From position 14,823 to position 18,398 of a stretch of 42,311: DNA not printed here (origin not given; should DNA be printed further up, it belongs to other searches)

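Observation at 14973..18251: GATase1-like enzyme domain fused to a STAND NTPase and TPR-like repeats, with no DNA-binding output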

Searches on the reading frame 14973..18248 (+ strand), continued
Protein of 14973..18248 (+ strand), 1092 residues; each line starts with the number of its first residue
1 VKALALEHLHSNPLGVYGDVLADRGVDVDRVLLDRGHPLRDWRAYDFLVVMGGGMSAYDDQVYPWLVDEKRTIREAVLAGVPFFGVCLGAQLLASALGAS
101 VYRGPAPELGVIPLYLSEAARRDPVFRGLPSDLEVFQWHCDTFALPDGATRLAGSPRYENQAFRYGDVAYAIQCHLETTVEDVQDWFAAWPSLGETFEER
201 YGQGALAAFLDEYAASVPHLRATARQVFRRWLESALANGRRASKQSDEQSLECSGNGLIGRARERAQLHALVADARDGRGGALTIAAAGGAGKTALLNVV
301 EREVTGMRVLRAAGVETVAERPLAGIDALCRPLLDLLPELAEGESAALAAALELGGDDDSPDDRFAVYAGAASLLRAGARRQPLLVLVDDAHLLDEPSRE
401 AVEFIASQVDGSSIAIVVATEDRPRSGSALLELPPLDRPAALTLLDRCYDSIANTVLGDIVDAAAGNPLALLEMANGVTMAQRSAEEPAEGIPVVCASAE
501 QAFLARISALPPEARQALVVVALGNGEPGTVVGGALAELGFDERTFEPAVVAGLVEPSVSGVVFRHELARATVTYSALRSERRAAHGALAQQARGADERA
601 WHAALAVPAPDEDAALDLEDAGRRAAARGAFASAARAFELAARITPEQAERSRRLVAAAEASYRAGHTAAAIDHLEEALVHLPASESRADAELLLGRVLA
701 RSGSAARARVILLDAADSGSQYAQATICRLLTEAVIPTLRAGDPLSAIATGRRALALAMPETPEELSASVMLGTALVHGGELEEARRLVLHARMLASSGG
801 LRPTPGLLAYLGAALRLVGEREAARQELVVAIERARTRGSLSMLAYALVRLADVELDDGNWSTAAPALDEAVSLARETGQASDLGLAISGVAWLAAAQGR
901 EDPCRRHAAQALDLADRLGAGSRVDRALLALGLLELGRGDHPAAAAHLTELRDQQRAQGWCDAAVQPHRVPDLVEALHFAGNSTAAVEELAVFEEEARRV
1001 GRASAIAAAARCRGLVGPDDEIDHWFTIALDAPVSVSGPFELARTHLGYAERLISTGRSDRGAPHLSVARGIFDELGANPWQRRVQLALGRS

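Call 17: find_encoding_contigs(protein=P0002, flank=8000, max_places=3)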
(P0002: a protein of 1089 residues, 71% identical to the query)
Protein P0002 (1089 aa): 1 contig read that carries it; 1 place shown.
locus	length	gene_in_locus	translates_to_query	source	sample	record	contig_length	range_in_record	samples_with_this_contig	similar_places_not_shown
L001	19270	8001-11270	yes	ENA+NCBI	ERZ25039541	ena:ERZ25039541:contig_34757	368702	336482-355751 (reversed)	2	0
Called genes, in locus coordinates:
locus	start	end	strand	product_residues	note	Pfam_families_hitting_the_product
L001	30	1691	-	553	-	PF01943:Polysacc_synt, PF13440:Polysacc_synt_3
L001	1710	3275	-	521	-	PF04932:Wzy_C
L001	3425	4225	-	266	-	PF03446:NAD_binding_2 (weak)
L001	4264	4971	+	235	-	PF00392:GntR, PF07729:FCD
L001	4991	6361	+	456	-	PF01571:GCV_T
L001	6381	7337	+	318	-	PF00583:Acetyltransf_1, PF13673:Acetyltransf_10 (faint), PF13508:Acetyltransf_7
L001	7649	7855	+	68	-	PF00313:CSD, PF08206:OB_RNB (weak)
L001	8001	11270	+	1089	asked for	PF00117:GATase, PF13191:AAA_16, PF13401:AAA_22 (weak), PF13424:TPR_12 (faint), PF17874:TPR_MalT (weak)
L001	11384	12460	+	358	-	PF00753:Lactamase_B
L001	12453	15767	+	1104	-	-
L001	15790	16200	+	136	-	PF12770:CHAT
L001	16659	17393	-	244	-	PF01638:HxlR, PF14864:Alkyl_sulf_C (weak)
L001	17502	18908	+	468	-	PF01565:FAD_binding_4, PF08031:BBE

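Call 18: find_encoding_contigs(protein=P0004, flank=8000, max_places=3)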
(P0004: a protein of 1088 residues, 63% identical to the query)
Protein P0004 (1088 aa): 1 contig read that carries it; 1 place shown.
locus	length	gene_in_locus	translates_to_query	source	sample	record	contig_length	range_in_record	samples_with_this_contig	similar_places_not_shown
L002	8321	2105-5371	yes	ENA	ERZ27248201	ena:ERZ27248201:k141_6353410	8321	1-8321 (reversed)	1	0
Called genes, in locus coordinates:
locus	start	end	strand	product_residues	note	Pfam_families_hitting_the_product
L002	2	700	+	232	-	?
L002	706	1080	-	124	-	PF01741:MscL, PF06783:UPF0239 (faint)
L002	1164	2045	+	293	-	PF00701:DHDPS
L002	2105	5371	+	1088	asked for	PF00117:GATase, PF13191:AAA_16, PF13401:AAA_22 (faint), PF13424:TPR_12 (faint)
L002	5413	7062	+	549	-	PF00753:Lactamase_B, PF12706:Lactamase_B_2, PF22505:RNase_J_b_CASP, PF07521:RMMBL, PF17770:RNase_J_C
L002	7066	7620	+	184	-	-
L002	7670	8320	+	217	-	?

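Call 24: find_related_loci(query=A1, collection=genome_contigs, flank=8000)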
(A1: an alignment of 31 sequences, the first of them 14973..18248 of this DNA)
Query A1 (1092 aa) in genome_contigs; peptide patterns used: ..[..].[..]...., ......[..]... (x = any residue, [..] = any of these).
56 stretches matched a pattern; 27 encode a relative of the query (tblastn E <= 1e-3); 27 distinct loci.
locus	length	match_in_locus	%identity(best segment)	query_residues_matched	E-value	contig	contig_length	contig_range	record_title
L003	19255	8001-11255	71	1-1086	0e+0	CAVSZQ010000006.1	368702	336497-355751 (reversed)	MAG: uncultured Actinomycetes bacterium isolate MFD05454.bin.2.214 genome assembly, contig: contig_34757, whole genome s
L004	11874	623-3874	53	1-1087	0e+0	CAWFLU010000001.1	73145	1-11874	MAG: uncultured Alphaproteobacteria bacterium isolate MFD06298.bin.1.211 genome assembly, contig: contig_10851, whole ge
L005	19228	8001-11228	54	1-1081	0e+0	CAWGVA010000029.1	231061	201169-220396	MAG: uncultured Alphaproteobacteria bacterium isolate MFD09018.bin.1.47 genome assembly, contig: contig_6486, whole geno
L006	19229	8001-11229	54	1-1081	0e+0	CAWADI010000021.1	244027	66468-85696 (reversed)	MAG: uncultured Alphaproteobacteria bacterium isolate MFD00962.bin.2.181 genome assembly, contig: contig_23878, whole ge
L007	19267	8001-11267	48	1-1086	0e+0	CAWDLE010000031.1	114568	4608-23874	MAG: uncultured Thermoleophilaceae bacterium isolate MFD09267.bin.2.73 genome assembly, contig: contig_66938, whole geno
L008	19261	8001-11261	47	1-1089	0e+0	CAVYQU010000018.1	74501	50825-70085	MAG: uncultured Solirubrobacterales bacterium isolate MFD04428.bin.1.177 genome assembly, contig: contig_47589, whole ge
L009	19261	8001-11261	48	1-1086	0e+0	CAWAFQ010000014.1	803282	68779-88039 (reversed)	MAG: uncultured Actinomycetes bacterium isolate MFD02809.bin.2.302 genome assembly, contig: contig_67434, whole genome s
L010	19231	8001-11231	48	1-1088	0e+0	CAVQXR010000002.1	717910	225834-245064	MAG: uncultured Thermoleophilia bacterium isolate MFD06229.bin.1.26 genome assembly, contig: contig_4774, whole genome s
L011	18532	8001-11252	54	1-1087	0e+0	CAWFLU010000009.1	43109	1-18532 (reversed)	MAG: uncultured Alphaproteobacteria bacterium isolate MFD06298.bin.1.211 genome assembly, contig: contig_16538, whole ge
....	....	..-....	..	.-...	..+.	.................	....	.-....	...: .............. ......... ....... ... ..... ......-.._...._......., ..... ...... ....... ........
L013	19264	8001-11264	47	1-1086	0e+0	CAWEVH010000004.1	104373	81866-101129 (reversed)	MAG: uncultured Thermoleophilaceae bacterium isolate MFD05567.bin.2.183 genome assembly, contig: contig_116566, whole ge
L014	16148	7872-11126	46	1-1081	0e+0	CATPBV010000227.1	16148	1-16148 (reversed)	MAG: uncultured Solirubrobacteraceae bacterium isolate COA_Bin_16_1 genome assembly, contig: co_assembly_000000262504, w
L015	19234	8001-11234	55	1-1081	0e+0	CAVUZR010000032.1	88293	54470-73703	MAG: uncultured Alphaproteobacteria bacterium isolate MFD05513.bin.1.41 genome assembly, contig: contig_8019, whole geno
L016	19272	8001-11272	49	1-1086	0e+0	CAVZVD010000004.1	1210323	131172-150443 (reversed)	MAG: uncultured Thermoleophilaceae bacterium isolate MFD06742.bin.2.265 genome assembly, contig: contig_11689, whole gen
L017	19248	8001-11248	46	1-1084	0e+0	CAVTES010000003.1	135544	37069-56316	MAG: uncultured Thermoleophilaceae bacterium isolate MFD09267.bin.2.216 genome assembly, contig: contig_138674, whole ge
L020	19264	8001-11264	46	1-1091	0e+0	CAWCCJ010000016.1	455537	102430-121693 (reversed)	MAG: uncultured Actinomycetes bacterium isolate MFD08700.bin.2.94 genome assembly, contig: contig_6444, whole genome sho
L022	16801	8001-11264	44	1-1090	0e+0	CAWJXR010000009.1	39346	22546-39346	MAG: uncultured Thermoleophilia bacterium isolate MFD03975.bin.2.138 genome assembly, contig: contig_14982, whole genome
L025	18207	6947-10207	47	1-1089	0e+0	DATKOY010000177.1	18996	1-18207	MAG TPA_asm: Solirubrobacteraceae bacterium isolate SMAG_U14777 k141_3635300, whole genome shotgun sequence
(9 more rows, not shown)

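Call 43: search_protein_representatives(protein=window:14973-18248:+)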
Query: 1092 residues. Proteins with E-value up to 0.001 (for the whole library): 29431; up to 1e-10: 15162; up to 1e-30: 3606. The best 150 are listed.
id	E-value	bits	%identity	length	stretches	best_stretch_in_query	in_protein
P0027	1.1e-292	990.5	52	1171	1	1-1089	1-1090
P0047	9.2e-270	914.6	49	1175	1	2-1087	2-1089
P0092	4.8e-261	885.7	51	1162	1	2-1090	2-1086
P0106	8.0e-257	871.8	49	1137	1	1-1087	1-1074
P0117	3.5e-253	859.7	49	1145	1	1-1085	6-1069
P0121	4.7e-245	832.8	64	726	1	336-1043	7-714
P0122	4.2e-226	770.1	46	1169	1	1-1089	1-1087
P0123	1.8e-211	721.6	44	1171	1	1-1091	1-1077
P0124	1.9e-201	688.4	48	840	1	1-828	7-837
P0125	1.4e-196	672.3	47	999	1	1-840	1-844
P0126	3.9e-173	594.7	50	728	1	1-708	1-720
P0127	2.5e-172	592.0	61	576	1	268-839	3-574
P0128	9.1e-171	586.9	48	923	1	258-1086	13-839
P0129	1.6e-162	559.6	51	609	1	1-597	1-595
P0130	7.9e-149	514.2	49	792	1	387-1089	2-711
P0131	6.2e-138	478.2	43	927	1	257-1087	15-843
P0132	3.6e-128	445.9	42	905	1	260-1087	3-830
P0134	2.9e-122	426.3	40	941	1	248-1088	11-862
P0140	1.8e-108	380.6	38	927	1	258-1087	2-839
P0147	8.1e-102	358.6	37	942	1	256-1087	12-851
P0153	2.2e-97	343.9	37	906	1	258-1092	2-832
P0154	5.4e-97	342.6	37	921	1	258-1087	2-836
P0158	2.3e-96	340.5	37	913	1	258-1087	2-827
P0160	2.3e-95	337.2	36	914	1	258-1091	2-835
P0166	5.7e-94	332.6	36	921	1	258-1087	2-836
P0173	4.7e-92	326.3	35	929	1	258-1087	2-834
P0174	4.8e-92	326.3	36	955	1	258-1087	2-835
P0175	5.1e-92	326.2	36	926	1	258-1087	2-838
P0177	7.6e-92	325.6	37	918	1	258-1087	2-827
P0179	1.5e-91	324.6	37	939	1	258-1087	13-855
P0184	7.4e-91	322.3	36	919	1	258-1087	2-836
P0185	7.9e-91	322.2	33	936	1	258-1088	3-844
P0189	3.8e-90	320.0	36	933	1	257-1087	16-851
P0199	1.4e-88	314.8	36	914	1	258-1087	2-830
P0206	3.4e-88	313.5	36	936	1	257-1087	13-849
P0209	7.5e-88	312.4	36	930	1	258-1087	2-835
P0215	5.4e-87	309.5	40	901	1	258-1087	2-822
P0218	6.3e-87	309.3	37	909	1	258-1087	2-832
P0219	6.7e-87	309.2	37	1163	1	258-1069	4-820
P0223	1.0e-86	308.6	36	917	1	258-1087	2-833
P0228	3.1e-86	307.0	34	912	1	258-1087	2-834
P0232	4.4e-86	306.5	37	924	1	258-1087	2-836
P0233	5.2e-86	306.3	34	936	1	257-1087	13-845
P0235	8.5e-86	305.6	39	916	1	258-1087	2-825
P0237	1.1e-85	305.2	39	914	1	258-1091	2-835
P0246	1.2e-84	301.8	36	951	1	258-1087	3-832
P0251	2.4e-84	300.8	36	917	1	258-1087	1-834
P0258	6.0e-84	299.4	36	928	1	258-1087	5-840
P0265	3.4e-83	297.0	35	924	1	255-1086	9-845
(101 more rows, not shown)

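Call 44: search_protein_families(library=pfam, proteins=[P0128, P0131, P0134, P0140, P0153, P0185, P0219, P0265], max_evalue=0.001)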
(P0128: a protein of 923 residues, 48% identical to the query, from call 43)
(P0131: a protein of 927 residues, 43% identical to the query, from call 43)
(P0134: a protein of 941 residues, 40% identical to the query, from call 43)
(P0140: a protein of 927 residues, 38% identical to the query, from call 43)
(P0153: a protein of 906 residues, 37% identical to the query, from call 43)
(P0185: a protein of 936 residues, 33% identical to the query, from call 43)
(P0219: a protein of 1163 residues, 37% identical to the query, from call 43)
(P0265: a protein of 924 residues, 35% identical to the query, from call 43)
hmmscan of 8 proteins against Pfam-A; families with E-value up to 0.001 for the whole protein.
P0128 (923 aa): 4 families
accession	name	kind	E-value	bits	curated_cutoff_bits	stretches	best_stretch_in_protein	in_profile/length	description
PF13191.12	AAA_16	-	2.5e-15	57.8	32.6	1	13-165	2-161/167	AAA ATPase domain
PF13424.12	TPR_12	-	2.4e-05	24.8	30.1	1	649-710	14-77/77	Tetratricopeptide repeat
PF00196.25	GerE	-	3.7e-05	23.7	23.5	1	859-911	2-54/57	Bacterial regulatory proteins, luxR family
PF13401.12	AAA_22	-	0.00027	21.7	27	1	35-159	5-107/130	AAA domain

P0131 (927 aa): 4 families
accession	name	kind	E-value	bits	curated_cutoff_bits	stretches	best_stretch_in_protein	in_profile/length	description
PF13191.12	AAA_16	-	2.3e-19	70.9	32.6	1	16-173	2-165/167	AAA ATPase domain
PF00196.25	GerE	-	8.6e-16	57.8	23.5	1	862-915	2-55/57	Bacterial regulatory proteins, luxR family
PF14559.12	TPR_19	-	0.00028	21.6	25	0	501-553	2-52/68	Tetratricopeptide repeat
PF13401.12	AAA_22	-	0.0005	20.8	27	0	39-159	6-103/130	AAA domain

P0134 (941 aa): 3 families
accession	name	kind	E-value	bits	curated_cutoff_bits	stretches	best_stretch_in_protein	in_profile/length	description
PF13191.12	AAA_16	-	6.8e-17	62.9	32.6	1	21-176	2-164/167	AAA ATPase domain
PF00196.25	GerE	-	1.7e-14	53.6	23.5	1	880-932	2-54/57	Bacterial regulatory proteins, luxR family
PF13401.12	AAA_22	-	0.00019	22.2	27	1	43-180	5-120/130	AAA domain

P0140 (927 aa): 4 families
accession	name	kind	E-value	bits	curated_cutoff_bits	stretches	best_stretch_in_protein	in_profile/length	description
PF13191.12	AAA_16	-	3.3e-22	80.2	32.6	1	2-159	2-166/167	AAA ATPase domain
PF00196.25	GerE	-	3.3e-13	49.5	23.5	1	857-910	2-55/57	Bacterial regulatory proteins, luxR family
PF13401.12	AAA_22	-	3.7e-06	27.7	27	1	23-162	4-121/130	AAA domain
PF13424.12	TPR_12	-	0.00037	21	30.1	0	777-826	26-76/77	Tetratricopeptide repeat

P0153 (906 aa): 5 families
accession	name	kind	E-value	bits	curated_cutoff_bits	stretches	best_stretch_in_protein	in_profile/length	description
PF13191.12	AAA_16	-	7.6e-20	72.5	32.6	1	2-153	2-161/167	AAA ATPase domain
PF00196.25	GerE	-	5.3e-15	55.2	23.5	1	845-898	2-55/57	Bacterial regulatory proteins, luxR family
PF13424.12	TPR_12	-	2.1e-06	28.3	30.1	1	600-659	15-76/77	Tetratricopeptide repeat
PF13401.12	AAA_22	-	0.00014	22.6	27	1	27-153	8-109/130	AAA domain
PF08281.18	Sigma70_r4_2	-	0.00074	19.5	25.7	0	845-888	10-54/54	Sigma-70, region 4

P0185 (936 aa): 7 families
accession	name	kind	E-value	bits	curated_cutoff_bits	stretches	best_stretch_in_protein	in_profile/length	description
PF13191.12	AAA_16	-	8.5e-20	72.4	32.6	1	3-162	2-166/167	AAA ATPase domain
PF00196.25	GerE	-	1.4e-15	57.1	23.5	1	862-916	2-56/57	Bacterial regulatory proteins, luxR family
PF07719.23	TPR_2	-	1.3e-07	31.6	27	0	806-827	8-29/34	Tetratricopeptide repeat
PF13424.12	TPR_12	-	6.6e-06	26.7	30.1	0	782-831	26-77/77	Tetratricopeptide repeat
PF13401.12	AAA_22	-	4.2e-05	24.3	27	1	25-164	5-120/130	AAA domain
PF10923.14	BrxC_BrxD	-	0.00032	20.2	22.2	1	4-67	28-90/414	BREX system ATP-binding protein BrxC/D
PF14559.12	TPR_19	-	0.00065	20.4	25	0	420-467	4-48/68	Tetratricopeptide repeat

P0219 (1163 aa): 6 families
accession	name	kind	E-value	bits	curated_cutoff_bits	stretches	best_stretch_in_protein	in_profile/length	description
PF13191.12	AAA_16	-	1.5e-18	68.3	32.6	1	4-157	2-162/167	AAA ATPase domain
PF03704.23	BTAD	-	3.8e-14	53.7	22.1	1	1021-1162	1-146/146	Bacterial transcriptional activator domain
PF13401.12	AAA_22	-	5.7e-07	30.3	27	1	24-159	3-116/130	AAA domain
PF13424.12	TPR_12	-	1.4e-05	25.6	30.1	0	680-744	3-68/77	Tetratricopeptide repeat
PF25199.1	nSTAND_NTPase5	-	5.1e-05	23.6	34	0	10-59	25-74/145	Novel STAND NTPase 5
PF01637.24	ATPase_2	-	0.00074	19.8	33.2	0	12-64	6-60/225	ATPase domain predominantly from Archaea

P0265 (924 aa): 3 families
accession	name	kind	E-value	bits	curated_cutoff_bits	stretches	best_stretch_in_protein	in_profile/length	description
PF13191.12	AAA_16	-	2.2e-19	71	32.6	1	12-166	2-164/167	AAA ATPase domain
PF00196.25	GerE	-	1.4e-15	57.1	23.5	1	866-918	3-55/57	Bacterial regulatory proteins, luxR family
PF13401.12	AAA_22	-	2e-06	28.6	27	1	34-175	5-125/130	AAA domain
